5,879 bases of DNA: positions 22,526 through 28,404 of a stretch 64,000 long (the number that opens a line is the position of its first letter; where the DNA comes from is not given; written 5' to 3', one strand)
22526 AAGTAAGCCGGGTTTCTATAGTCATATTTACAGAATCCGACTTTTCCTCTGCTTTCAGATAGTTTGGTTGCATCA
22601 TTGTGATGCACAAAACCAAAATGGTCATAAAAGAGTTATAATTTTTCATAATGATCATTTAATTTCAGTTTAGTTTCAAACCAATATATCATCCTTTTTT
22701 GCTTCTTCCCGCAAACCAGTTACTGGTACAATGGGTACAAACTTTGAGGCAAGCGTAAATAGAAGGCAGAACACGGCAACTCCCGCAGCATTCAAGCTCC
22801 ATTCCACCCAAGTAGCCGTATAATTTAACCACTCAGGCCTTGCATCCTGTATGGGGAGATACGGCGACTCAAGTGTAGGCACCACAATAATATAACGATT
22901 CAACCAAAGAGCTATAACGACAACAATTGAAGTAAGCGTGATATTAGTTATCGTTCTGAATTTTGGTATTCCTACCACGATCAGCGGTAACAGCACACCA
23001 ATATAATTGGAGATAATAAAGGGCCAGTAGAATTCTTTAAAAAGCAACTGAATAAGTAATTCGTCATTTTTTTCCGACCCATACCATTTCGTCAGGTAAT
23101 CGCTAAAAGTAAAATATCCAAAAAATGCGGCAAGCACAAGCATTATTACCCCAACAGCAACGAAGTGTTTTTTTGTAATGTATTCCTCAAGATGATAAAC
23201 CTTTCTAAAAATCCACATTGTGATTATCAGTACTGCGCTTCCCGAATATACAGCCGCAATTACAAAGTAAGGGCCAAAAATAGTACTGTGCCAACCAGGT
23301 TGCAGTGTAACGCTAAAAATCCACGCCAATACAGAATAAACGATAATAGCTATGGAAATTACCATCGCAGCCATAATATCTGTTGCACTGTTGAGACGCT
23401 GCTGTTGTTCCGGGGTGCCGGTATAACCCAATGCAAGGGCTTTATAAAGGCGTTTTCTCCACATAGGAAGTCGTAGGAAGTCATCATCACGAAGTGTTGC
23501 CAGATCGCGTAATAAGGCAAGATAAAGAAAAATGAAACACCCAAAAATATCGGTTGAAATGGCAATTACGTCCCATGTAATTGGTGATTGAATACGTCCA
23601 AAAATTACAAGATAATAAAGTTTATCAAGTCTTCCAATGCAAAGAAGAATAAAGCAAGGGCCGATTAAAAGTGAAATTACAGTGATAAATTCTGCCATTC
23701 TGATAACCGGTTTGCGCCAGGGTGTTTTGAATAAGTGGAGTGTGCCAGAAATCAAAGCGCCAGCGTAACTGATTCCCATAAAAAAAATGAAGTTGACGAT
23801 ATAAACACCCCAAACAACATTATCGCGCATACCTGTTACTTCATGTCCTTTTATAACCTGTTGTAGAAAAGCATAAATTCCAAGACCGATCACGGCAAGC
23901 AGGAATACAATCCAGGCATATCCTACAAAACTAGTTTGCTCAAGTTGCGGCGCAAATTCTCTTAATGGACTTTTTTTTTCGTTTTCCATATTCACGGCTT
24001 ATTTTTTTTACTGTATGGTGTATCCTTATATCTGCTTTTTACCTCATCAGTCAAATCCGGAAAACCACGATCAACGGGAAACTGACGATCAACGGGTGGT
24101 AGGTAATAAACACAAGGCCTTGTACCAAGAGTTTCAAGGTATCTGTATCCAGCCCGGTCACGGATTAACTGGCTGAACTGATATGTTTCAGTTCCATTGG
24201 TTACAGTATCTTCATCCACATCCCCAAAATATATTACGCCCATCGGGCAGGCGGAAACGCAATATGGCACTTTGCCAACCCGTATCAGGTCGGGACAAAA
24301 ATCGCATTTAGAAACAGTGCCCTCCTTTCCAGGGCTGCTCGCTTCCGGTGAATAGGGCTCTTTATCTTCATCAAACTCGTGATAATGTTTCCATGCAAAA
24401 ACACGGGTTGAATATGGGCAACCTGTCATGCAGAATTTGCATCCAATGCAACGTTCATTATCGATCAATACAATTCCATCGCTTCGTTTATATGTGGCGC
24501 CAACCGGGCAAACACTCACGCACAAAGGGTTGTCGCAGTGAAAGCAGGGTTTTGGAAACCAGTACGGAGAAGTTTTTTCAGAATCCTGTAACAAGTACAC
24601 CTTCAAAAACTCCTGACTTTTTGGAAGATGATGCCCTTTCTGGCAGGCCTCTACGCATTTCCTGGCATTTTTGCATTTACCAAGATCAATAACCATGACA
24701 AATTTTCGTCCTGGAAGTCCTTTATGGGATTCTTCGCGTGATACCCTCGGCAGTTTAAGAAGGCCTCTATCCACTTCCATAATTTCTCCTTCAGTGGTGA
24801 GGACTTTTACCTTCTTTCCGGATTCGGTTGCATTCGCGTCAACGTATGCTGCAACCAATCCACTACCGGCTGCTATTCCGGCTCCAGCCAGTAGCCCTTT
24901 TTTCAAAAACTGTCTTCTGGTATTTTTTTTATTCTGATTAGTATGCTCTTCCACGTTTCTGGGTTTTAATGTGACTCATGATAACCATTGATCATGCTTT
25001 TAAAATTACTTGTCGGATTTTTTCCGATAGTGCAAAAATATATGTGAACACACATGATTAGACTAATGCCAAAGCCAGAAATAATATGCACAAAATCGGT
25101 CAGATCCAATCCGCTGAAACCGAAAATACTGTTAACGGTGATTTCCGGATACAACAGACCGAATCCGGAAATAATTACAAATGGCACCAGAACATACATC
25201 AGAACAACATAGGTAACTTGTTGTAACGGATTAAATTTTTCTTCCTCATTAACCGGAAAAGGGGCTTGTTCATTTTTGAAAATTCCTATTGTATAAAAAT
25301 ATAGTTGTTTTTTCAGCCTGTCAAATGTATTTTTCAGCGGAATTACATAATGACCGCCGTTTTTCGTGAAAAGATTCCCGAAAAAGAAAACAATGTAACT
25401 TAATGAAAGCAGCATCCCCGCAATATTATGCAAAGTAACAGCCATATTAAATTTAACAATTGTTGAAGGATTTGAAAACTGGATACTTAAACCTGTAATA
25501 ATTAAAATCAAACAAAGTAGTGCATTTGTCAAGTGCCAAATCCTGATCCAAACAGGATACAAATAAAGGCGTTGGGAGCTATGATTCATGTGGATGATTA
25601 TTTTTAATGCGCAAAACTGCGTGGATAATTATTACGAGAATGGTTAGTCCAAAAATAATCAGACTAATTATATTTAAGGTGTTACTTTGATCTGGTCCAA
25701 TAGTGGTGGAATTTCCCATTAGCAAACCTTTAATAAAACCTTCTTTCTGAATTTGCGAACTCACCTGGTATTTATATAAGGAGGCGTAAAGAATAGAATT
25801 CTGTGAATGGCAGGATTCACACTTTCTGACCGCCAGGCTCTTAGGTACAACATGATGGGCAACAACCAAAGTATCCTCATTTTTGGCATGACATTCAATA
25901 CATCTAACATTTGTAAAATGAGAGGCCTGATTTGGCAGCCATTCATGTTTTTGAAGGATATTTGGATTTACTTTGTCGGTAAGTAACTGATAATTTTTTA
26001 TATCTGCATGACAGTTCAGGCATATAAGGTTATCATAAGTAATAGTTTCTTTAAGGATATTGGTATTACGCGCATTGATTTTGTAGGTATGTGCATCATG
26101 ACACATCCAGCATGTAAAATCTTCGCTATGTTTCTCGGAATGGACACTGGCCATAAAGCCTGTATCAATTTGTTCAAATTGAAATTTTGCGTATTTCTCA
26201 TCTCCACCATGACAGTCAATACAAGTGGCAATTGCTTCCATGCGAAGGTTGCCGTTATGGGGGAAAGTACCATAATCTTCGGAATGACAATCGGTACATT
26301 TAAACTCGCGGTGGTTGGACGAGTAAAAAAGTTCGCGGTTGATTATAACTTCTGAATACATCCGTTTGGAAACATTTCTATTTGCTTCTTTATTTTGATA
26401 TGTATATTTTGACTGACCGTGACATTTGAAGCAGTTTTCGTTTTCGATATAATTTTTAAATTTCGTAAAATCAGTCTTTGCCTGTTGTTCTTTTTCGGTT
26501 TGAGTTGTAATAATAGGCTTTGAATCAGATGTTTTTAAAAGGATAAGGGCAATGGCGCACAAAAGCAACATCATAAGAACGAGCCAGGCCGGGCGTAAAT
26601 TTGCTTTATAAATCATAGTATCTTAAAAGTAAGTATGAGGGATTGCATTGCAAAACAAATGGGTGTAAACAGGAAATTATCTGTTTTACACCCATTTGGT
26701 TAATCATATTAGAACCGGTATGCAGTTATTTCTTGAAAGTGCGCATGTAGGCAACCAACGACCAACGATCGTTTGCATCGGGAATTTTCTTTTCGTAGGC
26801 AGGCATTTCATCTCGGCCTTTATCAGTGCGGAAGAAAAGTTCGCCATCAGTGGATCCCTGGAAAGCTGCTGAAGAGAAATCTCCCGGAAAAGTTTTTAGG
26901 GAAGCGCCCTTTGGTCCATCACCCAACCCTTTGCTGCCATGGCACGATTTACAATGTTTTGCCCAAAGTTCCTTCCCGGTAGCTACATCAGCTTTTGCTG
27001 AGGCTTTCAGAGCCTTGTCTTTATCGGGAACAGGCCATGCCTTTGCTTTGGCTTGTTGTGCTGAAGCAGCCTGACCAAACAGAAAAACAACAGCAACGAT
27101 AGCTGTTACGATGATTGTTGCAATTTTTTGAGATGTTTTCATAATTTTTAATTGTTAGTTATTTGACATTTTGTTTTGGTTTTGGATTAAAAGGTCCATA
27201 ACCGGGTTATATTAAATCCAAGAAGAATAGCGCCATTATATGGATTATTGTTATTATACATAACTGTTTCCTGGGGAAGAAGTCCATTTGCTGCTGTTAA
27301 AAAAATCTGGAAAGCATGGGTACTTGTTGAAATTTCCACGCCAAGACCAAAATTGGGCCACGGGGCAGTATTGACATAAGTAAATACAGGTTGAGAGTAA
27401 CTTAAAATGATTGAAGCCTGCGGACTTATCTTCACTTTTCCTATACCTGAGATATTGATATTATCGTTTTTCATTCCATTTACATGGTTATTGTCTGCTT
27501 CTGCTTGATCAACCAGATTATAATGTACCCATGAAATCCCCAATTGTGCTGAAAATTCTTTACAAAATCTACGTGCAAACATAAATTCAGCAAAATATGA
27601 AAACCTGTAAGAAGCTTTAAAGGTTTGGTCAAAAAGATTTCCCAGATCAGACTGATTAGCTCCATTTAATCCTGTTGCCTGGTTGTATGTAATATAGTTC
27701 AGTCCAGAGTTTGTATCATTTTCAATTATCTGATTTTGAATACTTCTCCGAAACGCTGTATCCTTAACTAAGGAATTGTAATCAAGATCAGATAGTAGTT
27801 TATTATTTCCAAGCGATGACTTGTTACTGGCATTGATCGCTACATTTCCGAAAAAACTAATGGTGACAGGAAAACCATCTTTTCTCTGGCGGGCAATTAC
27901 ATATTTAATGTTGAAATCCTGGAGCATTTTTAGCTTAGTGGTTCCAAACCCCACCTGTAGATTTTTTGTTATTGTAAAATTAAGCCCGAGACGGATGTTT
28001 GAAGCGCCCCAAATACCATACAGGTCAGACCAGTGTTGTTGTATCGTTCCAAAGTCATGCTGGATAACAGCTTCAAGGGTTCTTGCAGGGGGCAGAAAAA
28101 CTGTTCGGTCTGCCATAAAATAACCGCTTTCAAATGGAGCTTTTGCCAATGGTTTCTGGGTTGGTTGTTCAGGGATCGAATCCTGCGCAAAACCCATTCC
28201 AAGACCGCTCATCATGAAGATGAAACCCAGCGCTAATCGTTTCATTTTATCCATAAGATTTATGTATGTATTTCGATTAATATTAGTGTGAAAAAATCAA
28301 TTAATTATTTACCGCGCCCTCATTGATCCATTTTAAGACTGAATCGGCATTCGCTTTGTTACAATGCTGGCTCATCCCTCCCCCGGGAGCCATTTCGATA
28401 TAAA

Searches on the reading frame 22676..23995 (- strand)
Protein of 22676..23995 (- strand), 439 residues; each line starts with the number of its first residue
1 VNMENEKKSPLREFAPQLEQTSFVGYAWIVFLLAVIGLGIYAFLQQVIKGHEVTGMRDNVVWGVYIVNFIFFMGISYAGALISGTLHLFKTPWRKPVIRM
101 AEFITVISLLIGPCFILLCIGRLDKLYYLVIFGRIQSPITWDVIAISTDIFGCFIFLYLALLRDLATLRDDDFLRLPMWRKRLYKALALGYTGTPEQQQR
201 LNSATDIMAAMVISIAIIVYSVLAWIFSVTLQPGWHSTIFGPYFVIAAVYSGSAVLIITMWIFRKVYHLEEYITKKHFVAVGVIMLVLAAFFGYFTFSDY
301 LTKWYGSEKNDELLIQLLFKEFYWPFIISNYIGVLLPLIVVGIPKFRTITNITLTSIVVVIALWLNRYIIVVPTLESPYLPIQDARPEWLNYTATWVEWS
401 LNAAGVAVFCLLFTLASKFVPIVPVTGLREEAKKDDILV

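Call 11: search_protein_families(library=pfam, proteins=[window:22676-23995:-], max_evalue=0.01)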
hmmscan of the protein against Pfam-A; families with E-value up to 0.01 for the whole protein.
window:22676-23995:- (439 aa): 1 family
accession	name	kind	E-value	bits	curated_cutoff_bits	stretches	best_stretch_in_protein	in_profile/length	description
PF03916.19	NrfD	-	3.4e-31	109.5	25.8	1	53-373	2-307/313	Polysulphide reductase, NrfD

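Call 24: search_protein_families(library=ncbifam, proteins=[window:22676-23995:-], max_evalue=0.001)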
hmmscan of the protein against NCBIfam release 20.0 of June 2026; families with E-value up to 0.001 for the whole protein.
window:22676-23995:- (439 aa): 2 families
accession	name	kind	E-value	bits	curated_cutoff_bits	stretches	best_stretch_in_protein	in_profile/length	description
NF045798.1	DsrP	equivalog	1.3e-23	84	350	2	26-161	13-144/346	sulfate reduction electron transfer complex DsrMKJOP subunit DsrP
NF041784.1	mnquin_red_QrcD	equivalog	9.3e-10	38.3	570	1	235-424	216-402/408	menaquinone reductase integral membrane subunit QrcD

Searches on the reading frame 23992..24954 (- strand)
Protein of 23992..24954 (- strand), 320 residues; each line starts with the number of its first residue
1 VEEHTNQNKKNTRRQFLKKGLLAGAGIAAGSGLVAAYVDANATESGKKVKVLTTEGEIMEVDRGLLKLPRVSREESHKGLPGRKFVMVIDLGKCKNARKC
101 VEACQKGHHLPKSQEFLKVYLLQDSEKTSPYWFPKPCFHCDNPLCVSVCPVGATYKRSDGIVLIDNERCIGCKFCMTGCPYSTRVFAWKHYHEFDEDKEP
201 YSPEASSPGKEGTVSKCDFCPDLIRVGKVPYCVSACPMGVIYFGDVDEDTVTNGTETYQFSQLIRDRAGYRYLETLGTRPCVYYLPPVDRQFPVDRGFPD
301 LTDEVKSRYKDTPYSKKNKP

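Call 11: search_protein_families(library=pfam, proteins=[window:23992-24954:-], max_evalue=0.01)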
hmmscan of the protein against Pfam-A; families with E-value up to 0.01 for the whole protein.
window:23992-24954:- (320 aa): 11 families
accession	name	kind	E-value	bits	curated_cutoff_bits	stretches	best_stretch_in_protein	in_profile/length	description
PF13247.11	Fer4_11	-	1.3e-22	80.3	26.2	2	131-190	4-65/100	4Fe-4S dicluster domain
PF12838.12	Fer4_7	-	5.7e-13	49.6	27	2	137-181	2-50/52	4Fe-4S dicluster domain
PF12837.12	Fer4_6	-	3.1e-11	43.1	25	1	161-181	1-21/24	4Fe-4S binding domain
PF13237.11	Fer4_10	-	7.7e-11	42.2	25.5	1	162-237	2-53/53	4Fe-4S dicluster domain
PF13187.11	Fer4_9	-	8.6e-10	38.9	27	3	168-241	1-52/52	4Fe-4S dicluster domain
PF00037.32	Fer4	-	3.5e-08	33.4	21.1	1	163-181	2-20/24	4Fe-4S binding domain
PF12797.12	Fer4_2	-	1e-06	28.7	24.5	1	161-181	2-22/22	4Fe-4S binding domain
PF13183.11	Fer4_8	-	4.1e-06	27.7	27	0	167-240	3-68/68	4Fe-4S dicluster domain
PF14697.11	Fer4_21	-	0.00033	21.2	35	1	164-182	3-24/59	4Fe-4S dicluster domain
PF12800.12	Fer4_4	-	0.0018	18.9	24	1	167-181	2-16/17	4Fe-4S binding domain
PF25160.1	LdpA_Fe-S-bd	-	0.0038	17.4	27.6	1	139-182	4-41/49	LdpA Fe-S cluster-binding domain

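Call 24: search_protein_families(library=ncbifam, proteins=[window:23992-24954:-], max_evalue=0.001)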
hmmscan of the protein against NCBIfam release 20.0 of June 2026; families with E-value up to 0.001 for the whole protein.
window:23992-24954:- (320 aa): 41 families (the best 25 are shown)
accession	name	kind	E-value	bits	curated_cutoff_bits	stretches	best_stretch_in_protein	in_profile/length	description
NF045797.1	DsrO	equivalog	7.4e-51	172.8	200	1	69-285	28-234/235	sulfate reduction electron transfer complex DsrMKJOP subunit DsrO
NF011569.0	PRK14993.1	equivalog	1.2e-35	123.2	416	1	74-186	33-149/244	tetrathionate reductase subunit TtrB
NF041782.1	mnquin_red_QrcC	equivalog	3.2e-34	118.7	400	2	85-221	1-152/239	menaquinone reductase iron-sulfur cluster-binding subunit QrcC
TIGR03149.1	cyt_nit_nrfC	equivalog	1.1e-31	110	377.6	1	81-286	35-217/225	cytochrome c nitrite reductase Fe-S protein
TIGR02951.1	DMSO_dmsB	equivalog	2e-30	105.9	214.1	2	88-187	5-115/161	DMSO/selenate family reductase complex B subunit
NF041715.1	arsenate_red_ArrB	equivalog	2.3e-27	96.1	450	2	84-198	2-119/233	arsenate respiratory reductase iron-sulfur subunit ArrB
NF038355.1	FDH3_beta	equivalog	3.8e-23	82.4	240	1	87-247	5-165/180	formate dehydrogenase FDH3 subunit beta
TIGR03478.1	DMSO_red_II_bet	subfamily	4.5e-22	78.4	480.7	1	131-187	125-182/321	DMSO reductase family type II enzyme, iron-sulfur subunit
NF045715.1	sulf_resp_HmcB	equivalog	2.9e-21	75.8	420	1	74-247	27-199/307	sulfate respiration complex iron-sulfur protein HmcB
NF008134.0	PRK10882.1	equivalog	3.4e-21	75.7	263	2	124-190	100-167/329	hydrogenase 2 operon protein HybA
NF042979.1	EthbenzDh_ebdB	equivalog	4.9e-20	71.7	740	1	131-186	147-203/354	ethylbenzene dehydrogenase subunit beta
TIGR01582.1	FDH-beta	equivalog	3.1e-17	62.6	334.7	2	134-182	90-139/283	formate dehydrogenase subunit beta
TIGR01660.1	narH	equivalog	4.5e-17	61.6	524.05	1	124-190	170-237/492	nitrate reductase subunit beta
NF009408.0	PRK12769.1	equivalog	2.2e-14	52.5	1003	1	99-252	21-151/659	formate-dependent uric acid utilization protein AegA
NF045766.1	PhenlGlyoxDHPadI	equivalog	1e-13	50.9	700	1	90-243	10-135/443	NADH-dependent phenylglyoxylate dehydrogenase subunit beta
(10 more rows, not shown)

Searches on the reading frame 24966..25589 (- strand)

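Call 11: search_protein_families(library=pfam, proteins=[window:24966-25589:-], max_evalue=0.01)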
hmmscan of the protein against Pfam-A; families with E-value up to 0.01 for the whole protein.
window:24966-25589:- (207 aa): 1 family
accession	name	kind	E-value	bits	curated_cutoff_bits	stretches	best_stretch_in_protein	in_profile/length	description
PF01292.26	Ni_hydr_CYTB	-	1.4e-25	90.5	30.1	1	11-202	2-179/179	Prokaryotic cytochrome b561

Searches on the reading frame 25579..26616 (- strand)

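Call 11: search_protein_families(library=pfam, proteins=[window:25579-26616:-], max_evalue=0.01)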
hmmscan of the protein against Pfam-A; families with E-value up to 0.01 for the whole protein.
window:25579-26616:- (345 aa): 6 families
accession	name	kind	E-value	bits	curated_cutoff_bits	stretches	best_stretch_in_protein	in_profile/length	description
PF14537.11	Cytochrom_c3_2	-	1.7e-13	51.3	25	2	102-179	4-70/79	Cytochrome c3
PF14522.11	Cytochrome_C7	-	1.4e-10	41.2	24.8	1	101-142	7-54/67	Cytochrome c7 and related cytochrome c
PF09699.15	Paired_CXXCH_1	-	4.3e-09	36.3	20.6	1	106-139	8-39/41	Doubled CXXCH motif (Paired_CXXCH_1)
PF02085.21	Cytochrom_CIII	-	5e-06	27.2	22.9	1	97-194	23-92/101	Class III cytochrome C family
PF13435.11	Cytochrome_C554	-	0.00097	20.5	20.8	0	62-137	2-84/84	Cytochrome c554 and c-prime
PF22678.1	Cytochrom_c_NrfB-like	-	0.0074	17.2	27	0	62-139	1-71/89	Cytochrome c-type protein NrfB-like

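Call 24: search_protein_families(library=ncbifam, proteins=[window:25579-26616:-], max_evalue=0.001)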
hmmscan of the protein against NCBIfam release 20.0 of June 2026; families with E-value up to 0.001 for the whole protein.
window:25579-26616:- (345 aa): 4 families
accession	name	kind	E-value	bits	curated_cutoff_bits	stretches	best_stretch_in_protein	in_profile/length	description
TIGR01905.1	paired_CXXCH_1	subfamily_domain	2.8e-08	33.6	25.2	0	168-206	8-39/41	doubled CXXCH domain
NF008659.0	PRK11659.1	equivalog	1.3e-05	25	184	0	163-210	132-174/188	cytochrome c nitrite reductase pentaheme subunit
TIGR03153.1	cytochr_NrfH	equivalog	2.1e-05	24.6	134.2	0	97-207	45-137/138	cytochrome c nitrite reductase small subunit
TIGR04257.1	nanowire_3heme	domain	0.00018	21.6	40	0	159-210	16-65/75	c(7)-type cytochrome triheme domain-containing protein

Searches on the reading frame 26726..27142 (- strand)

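Call 10: search_protein_families(library=pfam, proteins=[window:26726-27142:-], max_evalue=0.01)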
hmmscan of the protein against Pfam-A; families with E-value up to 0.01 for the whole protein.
window:26726-27142:- (138 aa): 2 families
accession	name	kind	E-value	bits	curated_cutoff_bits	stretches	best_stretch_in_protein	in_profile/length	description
PF13442.11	Cytochrome_CBB3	-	4.8e-12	46.5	27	1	51-133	1-68/68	Cytochrome C oxidase, cbb3-type, subunit III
PF00034.26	Cytochrom_C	-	1.9e-09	39.1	21.3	1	53-135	1-88/90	Cytochrome c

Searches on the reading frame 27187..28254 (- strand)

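Call 10: search_protein_families(library=pfam, proteins=[window:27187-28254:-], max_evalue=0.01)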
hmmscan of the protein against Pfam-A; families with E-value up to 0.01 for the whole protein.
window:27187-28254:- (355 aa): 1 family
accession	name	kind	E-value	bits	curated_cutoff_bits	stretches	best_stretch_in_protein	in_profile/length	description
PF19089.6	DUF5777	-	3.6e-61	207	23.1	1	41-353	1-247/247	Membrane bound beta barrel domain (DUF5777)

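Call 24: search_protein_families(library=ncbifam, proteins=[window:27187-28254:-], max_evalue=0.001)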
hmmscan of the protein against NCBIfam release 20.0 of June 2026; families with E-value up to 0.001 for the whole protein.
window:27187-28254:- (355 aa): 0 families
